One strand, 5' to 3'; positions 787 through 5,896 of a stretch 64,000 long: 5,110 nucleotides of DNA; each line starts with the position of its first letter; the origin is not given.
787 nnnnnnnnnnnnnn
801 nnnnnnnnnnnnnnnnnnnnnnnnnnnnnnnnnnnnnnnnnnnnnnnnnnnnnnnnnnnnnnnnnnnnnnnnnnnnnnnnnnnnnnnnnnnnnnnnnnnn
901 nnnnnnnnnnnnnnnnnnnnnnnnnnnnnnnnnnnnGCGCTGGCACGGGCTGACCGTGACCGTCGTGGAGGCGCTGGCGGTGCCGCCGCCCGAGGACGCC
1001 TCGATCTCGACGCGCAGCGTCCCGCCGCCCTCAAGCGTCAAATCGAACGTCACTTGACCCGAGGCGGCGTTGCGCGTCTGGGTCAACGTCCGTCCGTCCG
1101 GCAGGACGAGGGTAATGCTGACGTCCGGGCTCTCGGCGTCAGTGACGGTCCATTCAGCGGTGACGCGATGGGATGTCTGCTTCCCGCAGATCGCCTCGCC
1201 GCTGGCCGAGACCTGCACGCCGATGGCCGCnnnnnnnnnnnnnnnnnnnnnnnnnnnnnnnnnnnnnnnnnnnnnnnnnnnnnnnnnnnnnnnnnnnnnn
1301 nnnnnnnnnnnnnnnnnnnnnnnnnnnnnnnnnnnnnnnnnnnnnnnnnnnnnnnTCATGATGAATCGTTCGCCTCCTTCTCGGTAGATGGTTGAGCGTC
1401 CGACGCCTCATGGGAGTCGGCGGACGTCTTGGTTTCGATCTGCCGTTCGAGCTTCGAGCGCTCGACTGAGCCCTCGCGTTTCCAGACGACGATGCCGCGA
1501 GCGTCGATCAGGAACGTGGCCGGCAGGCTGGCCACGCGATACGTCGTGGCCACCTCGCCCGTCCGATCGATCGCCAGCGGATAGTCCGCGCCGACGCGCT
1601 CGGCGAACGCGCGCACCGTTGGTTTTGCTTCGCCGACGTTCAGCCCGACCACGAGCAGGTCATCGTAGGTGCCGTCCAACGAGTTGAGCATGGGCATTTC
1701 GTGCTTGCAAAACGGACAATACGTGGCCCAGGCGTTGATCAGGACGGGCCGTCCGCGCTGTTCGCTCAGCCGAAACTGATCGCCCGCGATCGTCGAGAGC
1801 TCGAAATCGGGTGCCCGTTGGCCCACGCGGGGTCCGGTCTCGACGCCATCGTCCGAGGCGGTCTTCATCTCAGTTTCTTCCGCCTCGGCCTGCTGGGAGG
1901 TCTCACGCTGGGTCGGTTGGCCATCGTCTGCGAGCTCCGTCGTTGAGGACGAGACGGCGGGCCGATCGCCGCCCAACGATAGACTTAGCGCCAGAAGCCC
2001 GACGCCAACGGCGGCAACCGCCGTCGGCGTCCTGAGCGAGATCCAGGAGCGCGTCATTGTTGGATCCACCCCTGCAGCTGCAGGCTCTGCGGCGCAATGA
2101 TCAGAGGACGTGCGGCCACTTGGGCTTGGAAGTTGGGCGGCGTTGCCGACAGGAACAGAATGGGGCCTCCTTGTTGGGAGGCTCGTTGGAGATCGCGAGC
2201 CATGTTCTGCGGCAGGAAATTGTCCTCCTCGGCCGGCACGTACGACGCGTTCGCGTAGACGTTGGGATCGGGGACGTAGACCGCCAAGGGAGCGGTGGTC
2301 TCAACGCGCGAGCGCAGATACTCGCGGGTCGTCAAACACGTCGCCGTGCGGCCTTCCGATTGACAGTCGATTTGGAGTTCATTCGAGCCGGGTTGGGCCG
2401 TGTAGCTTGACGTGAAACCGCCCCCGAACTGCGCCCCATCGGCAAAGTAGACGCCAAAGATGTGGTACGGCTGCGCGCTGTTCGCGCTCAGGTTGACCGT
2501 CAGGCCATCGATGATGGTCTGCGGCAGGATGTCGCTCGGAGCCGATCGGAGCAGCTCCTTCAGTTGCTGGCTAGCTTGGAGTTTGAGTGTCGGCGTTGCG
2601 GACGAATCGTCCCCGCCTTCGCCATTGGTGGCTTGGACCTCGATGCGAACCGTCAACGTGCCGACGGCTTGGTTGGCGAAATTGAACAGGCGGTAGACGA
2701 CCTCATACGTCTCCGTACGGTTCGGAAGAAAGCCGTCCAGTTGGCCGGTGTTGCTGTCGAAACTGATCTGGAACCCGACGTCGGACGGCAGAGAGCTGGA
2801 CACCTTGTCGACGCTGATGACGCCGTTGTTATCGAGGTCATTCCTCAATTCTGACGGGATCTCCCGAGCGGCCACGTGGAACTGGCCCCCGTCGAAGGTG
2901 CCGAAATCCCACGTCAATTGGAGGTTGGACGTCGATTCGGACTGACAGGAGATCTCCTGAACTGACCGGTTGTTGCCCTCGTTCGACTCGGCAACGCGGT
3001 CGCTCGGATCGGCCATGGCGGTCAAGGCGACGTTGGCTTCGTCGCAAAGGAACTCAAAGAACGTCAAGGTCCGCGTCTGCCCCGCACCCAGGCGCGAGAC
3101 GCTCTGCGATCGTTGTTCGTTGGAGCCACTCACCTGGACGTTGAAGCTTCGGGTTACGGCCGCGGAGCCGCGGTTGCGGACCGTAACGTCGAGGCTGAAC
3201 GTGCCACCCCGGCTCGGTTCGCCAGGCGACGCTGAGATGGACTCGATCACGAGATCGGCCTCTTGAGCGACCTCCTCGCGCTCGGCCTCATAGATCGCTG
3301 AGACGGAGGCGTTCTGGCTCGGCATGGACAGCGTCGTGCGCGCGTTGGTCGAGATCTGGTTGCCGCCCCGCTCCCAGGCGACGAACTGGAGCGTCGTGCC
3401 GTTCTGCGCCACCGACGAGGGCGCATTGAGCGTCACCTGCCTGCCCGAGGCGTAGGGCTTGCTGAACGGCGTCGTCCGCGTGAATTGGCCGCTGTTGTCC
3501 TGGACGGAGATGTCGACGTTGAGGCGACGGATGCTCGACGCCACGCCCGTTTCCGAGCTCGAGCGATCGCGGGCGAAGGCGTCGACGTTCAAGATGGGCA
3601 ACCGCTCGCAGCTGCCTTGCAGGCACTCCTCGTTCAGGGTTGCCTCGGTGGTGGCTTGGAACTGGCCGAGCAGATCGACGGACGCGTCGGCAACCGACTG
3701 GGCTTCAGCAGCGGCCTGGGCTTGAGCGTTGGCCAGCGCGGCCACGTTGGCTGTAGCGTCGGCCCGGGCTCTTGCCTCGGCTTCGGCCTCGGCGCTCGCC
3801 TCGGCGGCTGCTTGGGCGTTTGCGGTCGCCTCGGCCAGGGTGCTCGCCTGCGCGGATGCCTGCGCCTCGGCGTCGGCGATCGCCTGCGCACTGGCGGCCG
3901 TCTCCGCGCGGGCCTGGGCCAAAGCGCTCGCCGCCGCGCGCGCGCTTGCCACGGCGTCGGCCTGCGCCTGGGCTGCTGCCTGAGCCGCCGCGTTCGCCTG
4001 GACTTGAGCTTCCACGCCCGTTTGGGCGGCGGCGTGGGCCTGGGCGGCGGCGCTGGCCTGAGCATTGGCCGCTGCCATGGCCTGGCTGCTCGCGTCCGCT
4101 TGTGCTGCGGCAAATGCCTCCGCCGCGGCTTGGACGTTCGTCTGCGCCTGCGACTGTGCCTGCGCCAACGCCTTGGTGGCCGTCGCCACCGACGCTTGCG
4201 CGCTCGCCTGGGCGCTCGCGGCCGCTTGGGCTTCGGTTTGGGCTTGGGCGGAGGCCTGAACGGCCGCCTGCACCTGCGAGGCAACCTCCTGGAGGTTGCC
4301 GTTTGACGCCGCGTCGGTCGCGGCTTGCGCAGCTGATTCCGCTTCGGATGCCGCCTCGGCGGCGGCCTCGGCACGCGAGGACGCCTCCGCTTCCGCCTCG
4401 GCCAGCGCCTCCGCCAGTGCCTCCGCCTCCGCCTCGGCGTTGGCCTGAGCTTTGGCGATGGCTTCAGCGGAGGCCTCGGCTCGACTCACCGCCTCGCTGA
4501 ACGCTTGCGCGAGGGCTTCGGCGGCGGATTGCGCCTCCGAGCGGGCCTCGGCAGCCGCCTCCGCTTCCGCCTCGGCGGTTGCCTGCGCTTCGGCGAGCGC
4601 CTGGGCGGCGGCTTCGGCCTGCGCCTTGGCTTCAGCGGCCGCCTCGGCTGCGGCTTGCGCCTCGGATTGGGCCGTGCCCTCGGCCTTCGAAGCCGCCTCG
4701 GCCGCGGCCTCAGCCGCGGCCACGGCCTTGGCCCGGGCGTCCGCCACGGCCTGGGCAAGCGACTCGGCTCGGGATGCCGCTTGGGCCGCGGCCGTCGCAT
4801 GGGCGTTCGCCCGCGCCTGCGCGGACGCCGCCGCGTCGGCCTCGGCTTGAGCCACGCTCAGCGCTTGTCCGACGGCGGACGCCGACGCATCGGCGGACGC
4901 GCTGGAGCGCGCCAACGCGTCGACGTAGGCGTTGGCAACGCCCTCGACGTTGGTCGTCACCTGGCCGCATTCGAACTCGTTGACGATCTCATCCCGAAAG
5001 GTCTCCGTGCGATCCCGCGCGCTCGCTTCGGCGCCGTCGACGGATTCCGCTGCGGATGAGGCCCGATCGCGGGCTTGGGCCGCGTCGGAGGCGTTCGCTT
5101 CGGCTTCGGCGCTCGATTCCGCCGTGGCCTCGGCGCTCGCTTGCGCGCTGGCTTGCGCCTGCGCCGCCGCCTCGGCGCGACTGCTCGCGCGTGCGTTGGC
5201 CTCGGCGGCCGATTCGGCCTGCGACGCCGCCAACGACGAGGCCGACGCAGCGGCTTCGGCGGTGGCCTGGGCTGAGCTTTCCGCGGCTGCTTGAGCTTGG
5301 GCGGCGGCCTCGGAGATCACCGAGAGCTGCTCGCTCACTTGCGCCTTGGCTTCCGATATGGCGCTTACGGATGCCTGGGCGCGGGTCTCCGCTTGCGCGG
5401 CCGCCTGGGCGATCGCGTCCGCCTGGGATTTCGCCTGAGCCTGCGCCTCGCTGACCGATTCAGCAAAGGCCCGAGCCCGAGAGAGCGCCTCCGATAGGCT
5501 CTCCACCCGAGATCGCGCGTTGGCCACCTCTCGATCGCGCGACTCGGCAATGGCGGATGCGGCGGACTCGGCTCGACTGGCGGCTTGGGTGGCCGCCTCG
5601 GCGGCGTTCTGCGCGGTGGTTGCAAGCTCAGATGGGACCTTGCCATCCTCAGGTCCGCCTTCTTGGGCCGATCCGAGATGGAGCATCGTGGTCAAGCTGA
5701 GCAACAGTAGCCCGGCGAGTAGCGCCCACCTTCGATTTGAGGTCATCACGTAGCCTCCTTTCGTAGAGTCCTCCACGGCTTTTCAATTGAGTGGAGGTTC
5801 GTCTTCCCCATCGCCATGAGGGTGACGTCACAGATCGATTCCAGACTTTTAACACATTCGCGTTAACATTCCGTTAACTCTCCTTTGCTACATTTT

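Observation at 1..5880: Translationally coupled envelope operon: giant Ala-rich protein, TlpA-like oxidoreductase, and an Asp/Gln-rich protein with Ca-loop motifs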

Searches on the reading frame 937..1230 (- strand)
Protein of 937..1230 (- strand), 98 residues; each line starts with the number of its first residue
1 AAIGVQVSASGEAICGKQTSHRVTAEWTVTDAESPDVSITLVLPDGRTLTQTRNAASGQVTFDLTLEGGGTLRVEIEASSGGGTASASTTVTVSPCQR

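Call 89: search_solved_structures(query=A9, max_evalue=1)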
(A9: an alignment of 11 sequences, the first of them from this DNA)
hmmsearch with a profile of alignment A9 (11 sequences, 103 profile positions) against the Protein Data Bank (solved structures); distinct sequences matched with E-value up to 1: 14.
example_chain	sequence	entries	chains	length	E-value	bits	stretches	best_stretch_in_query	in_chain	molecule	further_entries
7dm0_A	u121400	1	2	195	4e-07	33.4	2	29-92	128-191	Biofilm-associated surface protein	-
3o49_A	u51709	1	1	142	0.00071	23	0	45-79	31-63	de novo designed beta-trefoil architecture with symmetric primary structure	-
6m3a_A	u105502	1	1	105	0.0023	21.4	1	29-92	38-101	Biofilm-associated surface protein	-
6vs7_A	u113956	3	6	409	0.017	18.5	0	38-62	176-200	Adhesin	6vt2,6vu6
8s83_A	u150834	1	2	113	0.12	15.9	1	53-100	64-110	S-layer protein sap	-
8yke_A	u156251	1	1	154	0.13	15.8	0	59-84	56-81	YSIRK signal domain/LPXTG anchor domain surface protein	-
8df1_N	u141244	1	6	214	0.26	14.8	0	7-37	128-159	C59 Fab Light chain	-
1f00_I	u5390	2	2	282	0.37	14.3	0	23-86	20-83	INTIMIN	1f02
4m9p_A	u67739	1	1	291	0.59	13.6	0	60-87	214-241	Filamin-A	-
2c26_A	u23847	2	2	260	0.62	13.6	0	61-99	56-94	ENDOGLUCANASE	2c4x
4u6t_A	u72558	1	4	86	0.63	13.5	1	46-98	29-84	ColH protein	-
4u7k_A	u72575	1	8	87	0.65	13.5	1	46-98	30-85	ColH protein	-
5gu5_A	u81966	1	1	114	0.78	13.2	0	42-95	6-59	Transmembrane emp24 domain-containing protein 5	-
6ew1_A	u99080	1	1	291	0.8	13.2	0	60-87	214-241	Filamin-A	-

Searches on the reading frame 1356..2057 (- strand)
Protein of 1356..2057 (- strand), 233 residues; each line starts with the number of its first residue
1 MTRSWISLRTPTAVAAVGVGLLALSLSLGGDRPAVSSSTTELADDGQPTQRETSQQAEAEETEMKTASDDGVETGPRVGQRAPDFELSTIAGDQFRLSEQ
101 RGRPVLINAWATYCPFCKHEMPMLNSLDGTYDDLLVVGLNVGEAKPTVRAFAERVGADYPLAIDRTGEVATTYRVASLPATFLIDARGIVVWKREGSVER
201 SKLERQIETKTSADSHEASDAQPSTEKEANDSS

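Call 6: search_protein_families(library=pfam, proteins=[window:1356-2057:-], max_evalue=1)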
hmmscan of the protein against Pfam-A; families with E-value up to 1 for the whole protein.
window:1356-2057:- (233 aa): 7 families
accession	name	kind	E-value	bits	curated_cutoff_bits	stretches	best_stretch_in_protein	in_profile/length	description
PF00578.27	AhpC-TSA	-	9e-26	90.7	26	1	78-192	1-123/124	AhpC/TSA family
PF08534.16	Redoxin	-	3.4e-21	76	26.6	1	78-206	2-147/148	Redoxin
PF00085.26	Thioredoxin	-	3.5e-07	30.6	23.5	1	101-150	17-67/103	Thioredoxin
PF13098.12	Thioredoxin_2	-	4.6e-06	27.4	27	1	99-204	2-101/104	Thioredoxin-like domain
PF13905.12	Thioredoxin_8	-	5.7e-06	27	27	1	102-189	1-93/94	Thioredoxin-like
PF00255.25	GSHPx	-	0.02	14.9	27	1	85-136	4-56/108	Glutathione peroxidase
PF20176.3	DUF6541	-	0.1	11.3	29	0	9-75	471-537/646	Family of unknown function (DUF6541)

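Call 7: search_protein_families(library=ncbifam, proteins=[window:1356-2057:-], max_evalue=1)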
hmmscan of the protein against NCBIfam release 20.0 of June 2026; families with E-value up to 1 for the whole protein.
window:1356-2057:- (233 aa): 21 families
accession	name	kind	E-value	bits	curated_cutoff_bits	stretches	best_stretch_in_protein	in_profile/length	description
NF002854.0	PRK03147.1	subfamily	2.3e-32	112.3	170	1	77-208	37-170/176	thiol-disulfide oxidoreductase ResA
TIGR00385.1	dsbE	subfamily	1e-19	70.8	123.15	1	79-208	37-168/173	DsbE family thiol:disulfide interchange protein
NF041054.1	WAxxUGC_long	equivalog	1.6e-17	63.8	300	1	80-214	82-216/354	ResA-like WAxxUGC motif-containing protein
NF011941.0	PRK15412.1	equivalog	2.2e-16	60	359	1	78-218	41-183/185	thiol:disulfide interchange protein DsbE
NF041202.1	StoA_CxxC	exception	2.7e-15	56.6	210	1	82-203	33-157/163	endospore biogenesis thiol-disulfide oxidoreductase StoA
NF047696.1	ThlDiSintTplARhiz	equivalog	6.9e-14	52.1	230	1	80-194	75-197/219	thiol:disulfide interchange protein TlpA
TIGR02661.1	MauD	equivalog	6.8e-11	42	188.6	1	73-212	43-180/189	methylamine dehydrogenase accessory protein MauD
TIGR01068.1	thioredoxin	equivalog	2e-09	37.6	96.8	2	100-148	12-61/101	thioredoxin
NF038285.1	deiodinase_rel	hypoth_equivalog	1.3e-07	31.4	250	1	72-147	172-250/347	deiodinase family protein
NF010625.0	PRK14018.1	equivalog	8.7e-05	21.2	522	1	92-209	46-171/521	bifunctional peptide-methionine (S)-S-oxide reductase MsrA/peptide-methionine (R)-S-oxide reductase MsrB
NF040737.1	peroxi_PrxU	equivalog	0.00063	19.5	270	1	48-121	7-85/233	thioredoxin-dependent peroxiredoxin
NF006898.0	PRK09381.1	equivalog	0.0016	18.8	138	1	105-173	24-91/109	thioredoxin TrxA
NF009668.0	PRK13189.1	equivalog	0.004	16.4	211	1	75-177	9-119/224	peroxiredoxin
NF047697.1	ThioredTrxAClost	equivalog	0.005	17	140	1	101-135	16-50/105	thioredoxin TrxA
NF008229.0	PRK10996.1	equivalog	0.0089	15.8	125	1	96-127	46-77/141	thioredoxin TrxC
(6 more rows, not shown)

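Call 8: find_encoding_contigs(protein=window:1359-2057:-, flank=10000, max_places=6)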
Protein window:1359-2057:- (233 aa): 2 contigs read that carry it; 2 places shown.
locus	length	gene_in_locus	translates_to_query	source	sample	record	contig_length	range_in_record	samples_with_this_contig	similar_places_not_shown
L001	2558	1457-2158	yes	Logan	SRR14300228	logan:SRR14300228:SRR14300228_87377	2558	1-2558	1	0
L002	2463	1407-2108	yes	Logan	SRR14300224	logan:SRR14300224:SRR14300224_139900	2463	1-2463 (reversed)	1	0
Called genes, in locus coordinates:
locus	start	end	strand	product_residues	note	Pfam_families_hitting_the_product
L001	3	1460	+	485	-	?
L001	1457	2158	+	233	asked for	PF00578:AhpC-TSA, PF08534:Redoxin, PF00085:Thioredoxin (faint), PF13098:Thioredoxin_2 (faint), PF13905:Thioredoxin_8 (weak)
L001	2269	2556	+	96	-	?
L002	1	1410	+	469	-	?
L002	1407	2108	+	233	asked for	PF00578:AhpC-TSA, PF08534:Redoxin, PF00085:Thioredoxin (faint), PF13098:Thioredoxin_2 (faint), PF13905:Thioredoxin_8 (weak)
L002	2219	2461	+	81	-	?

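Call 17: find_related_loci(query=window:1359-2057:-, collection=genome_contigs, flank=10000)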
Query window:1359-2057:- (233 aa) in genome_contigs; peptide patterns used: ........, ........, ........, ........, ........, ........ (x = any residue, [..] = any of these).
191 stretches matched a pattern, but none encodes a relative of the query by tblastn (E <= 1e-3).

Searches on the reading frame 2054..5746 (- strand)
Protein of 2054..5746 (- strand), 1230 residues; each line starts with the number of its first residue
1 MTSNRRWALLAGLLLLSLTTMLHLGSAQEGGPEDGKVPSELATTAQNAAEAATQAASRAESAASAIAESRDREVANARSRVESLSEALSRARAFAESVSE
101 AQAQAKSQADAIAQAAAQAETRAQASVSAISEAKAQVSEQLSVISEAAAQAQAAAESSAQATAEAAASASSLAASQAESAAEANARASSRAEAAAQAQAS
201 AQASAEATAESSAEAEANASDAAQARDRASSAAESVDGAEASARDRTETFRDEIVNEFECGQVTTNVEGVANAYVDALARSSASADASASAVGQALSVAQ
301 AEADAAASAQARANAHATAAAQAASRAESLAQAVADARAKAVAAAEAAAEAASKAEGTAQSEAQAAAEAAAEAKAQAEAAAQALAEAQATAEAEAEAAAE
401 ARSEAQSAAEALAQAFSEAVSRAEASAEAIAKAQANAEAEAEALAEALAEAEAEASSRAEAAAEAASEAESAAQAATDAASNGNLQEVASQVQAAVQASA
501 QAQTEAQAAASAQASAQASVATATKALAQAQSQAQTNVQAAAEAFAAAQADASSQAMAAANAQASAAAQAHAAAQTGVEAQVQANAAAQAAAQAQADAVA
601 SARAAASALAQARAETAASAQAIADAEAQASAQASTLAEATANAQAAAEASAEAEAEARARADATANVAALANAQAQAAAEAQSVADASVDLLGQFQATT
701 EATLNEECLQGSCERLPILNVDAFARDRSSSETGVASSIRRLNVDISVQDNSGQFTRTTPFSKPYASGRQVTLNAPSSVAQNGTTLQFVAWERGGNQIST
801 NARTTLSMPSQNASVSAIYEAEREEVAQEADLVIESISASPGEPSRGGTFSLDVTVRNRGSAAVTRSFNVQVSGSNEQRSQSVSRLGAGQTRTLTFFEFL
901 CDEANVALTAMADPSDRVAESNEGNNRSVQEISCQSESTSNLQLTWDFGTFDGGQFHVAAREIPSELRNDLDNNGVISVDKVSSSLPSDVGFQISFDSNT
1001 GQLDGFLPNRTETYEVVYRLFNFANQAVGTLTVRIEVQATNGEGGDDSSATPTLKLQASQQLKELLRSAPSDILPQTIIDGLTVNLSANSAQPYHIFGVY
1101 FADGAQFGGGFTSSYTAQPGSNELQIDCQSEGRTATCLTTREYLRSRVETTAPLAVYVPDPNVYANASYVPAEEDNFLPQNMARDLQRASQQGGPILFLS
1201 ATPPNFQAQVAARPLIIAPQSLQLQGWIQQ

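Call 6: search_protein_families(library=pfam, proteins=[window:2054-5746:-], max_evalue=1)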
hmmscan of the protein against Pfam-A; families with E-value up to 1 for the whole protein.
window:2054-5746:- (1230 aa): 1 family
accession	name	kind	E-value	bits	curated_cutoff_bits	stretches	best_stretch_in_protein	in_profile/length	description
PF07705.17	CARDB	-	1.8e-15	57.4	22.7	1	830-927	2-98/101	CARDB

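Call 7: search_protein_families(library=ncbifam, proteins=[window:2054-5746:-], max_evalue=1)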
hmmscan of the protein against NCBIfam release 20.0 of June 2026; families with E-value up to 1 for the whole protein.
window:2054-5746:- (1230 aa): 1 family
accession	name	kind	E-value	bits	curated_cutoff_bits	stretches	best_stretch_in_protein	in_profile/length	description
NF033845.1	MSCRAMM_ClfB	exception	0.00091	17.3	999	1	285-511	606-832/871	MSCRAMM family adhesin clumping factor ClfB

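Call 28: list_cluster_members(proteins=[window:2057-5746:-, window:2057-5776:-, L007:5581-9285:+, L009:6371-9832:+, window:1359-2057:-, L003:1722-3614:+, P0002])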
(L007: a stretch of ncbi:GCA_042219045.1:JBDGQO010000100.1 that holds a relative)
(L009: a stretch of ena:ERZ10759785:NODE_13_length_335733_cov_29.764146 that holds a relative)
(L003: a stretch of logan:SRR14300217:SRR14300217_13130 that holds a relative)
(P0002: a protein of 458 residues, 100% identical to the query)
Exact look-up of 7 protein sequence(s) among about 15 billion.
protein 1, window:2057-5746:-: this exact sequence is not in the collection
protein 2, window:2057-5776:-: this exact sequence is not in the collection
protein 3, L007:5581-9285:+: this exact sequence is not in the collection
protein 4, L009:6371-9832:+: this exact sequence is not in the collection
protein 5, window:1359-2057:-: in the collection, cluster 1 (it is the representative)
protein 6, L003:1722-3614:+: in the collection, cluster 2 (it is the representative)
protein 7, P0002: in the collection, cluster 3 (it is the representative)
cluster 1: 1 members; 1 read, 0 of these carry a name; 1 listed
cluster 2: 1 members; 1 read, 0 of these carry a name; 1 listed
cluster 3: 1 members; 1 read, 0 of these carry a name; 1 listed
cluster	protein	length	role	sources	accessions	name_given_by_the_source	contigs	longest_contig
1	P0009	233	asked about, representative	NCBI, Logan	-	-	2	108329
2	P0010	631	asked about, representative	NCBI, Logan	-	-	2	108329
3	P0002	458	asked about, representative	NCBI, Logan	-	-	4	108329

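Call 52: predict_structure(protein=window:2057-5656:-)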
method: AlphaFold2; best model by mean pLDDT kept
length: 1200 residues; sequences in the alignment: 1
mean_pLDDT: 42.5   pTM: 0.32
mean pLDDT of the five models: 42.5, 40.5, 39.3, 37.8, 30.2
residues with pLDDT >= 90: 0; 70-90: 17; 50-70: 226; < 50: 957
segments of 3 or more residues with pLDDT < 50: 1-7, 10-12, 15-19, 21-26, 28-37, 42-47, 49-51, 53-58, 63-65, 67-155, 157-213, 226-285, 289-291, 381-383, 395-397, 399-401, 496-498, 500-505, 507-512, 514-668, 670-672, 674-680, 684-719, 721-763, 765-803, 811-816, 856-937, 941-1200
pLDDT, mean of each block of 10 residues (from residue 1): 45 48 47 46 48 47 46 42 42 43 42 40 37 39 38 42 41 39 38 41 41 47 48 43 41 34 38 42 48 53 60 62 55 56 65 66 60 51 49 49 51 58 66 64 63 64 62 59 52 50 47 44 41 41 41 40 38 37 38 36 37 38 39 38 36 39 45 47 39 31 30 41 43 39 45 43 38 38 40 38 50 49 52 53 52 48 36 37 31 30 29 34 34 47 42 40 36 36 43 41 33 34 31 37 34 32 33 31 37 35 34 31 26 28 32 41 35 28 28 31
secondary structure, 60 per line:
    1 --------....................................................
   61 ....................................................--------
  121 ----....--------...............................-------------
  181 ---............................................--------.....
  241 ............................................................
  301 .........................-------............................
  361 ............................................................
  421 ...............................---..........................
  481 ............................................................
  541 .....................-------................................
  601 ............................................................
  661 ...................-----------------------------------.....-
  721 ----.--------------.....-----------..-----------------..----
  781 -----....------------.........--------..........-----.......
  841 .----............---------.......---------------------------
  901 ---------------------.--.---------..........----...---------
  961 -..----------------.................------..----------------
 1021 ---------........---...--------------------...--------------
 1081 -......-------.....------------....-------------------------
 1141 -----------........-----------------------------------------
elements in order (helices of 4 or more, strands of 3 or more residues): H9-112 H125-128 H137-167 H184-227 H236-325 H333-451 H455-561 H569-679 E715-719 E740-744 H786-789 E802-810 E819-828 E834-841 H846-857 H867-873 H935-944 H980-996 H1030-1037 E1064-1066 E1082-1087 E1095-1099 H1112-1115 H1152-1159

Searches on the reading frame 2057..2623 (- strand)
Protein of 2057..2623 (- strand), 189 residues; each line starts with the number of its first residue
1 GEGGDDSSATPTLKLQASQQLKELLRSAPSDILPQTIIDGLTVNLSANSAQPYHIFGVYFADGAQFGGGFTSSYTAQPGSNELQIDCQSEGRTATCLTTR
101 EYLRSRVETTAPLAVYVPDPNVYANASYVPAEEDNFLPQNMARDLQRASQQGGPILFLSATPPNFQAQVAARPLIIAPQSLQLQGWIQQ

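Call 91: search_protein_families(library=pfam, proteins=[window:2057-2623:-], max_evalue=1)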
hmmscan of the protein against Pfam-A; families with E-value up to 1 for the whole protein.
window:2057-2623:- (189 aa): 0 families
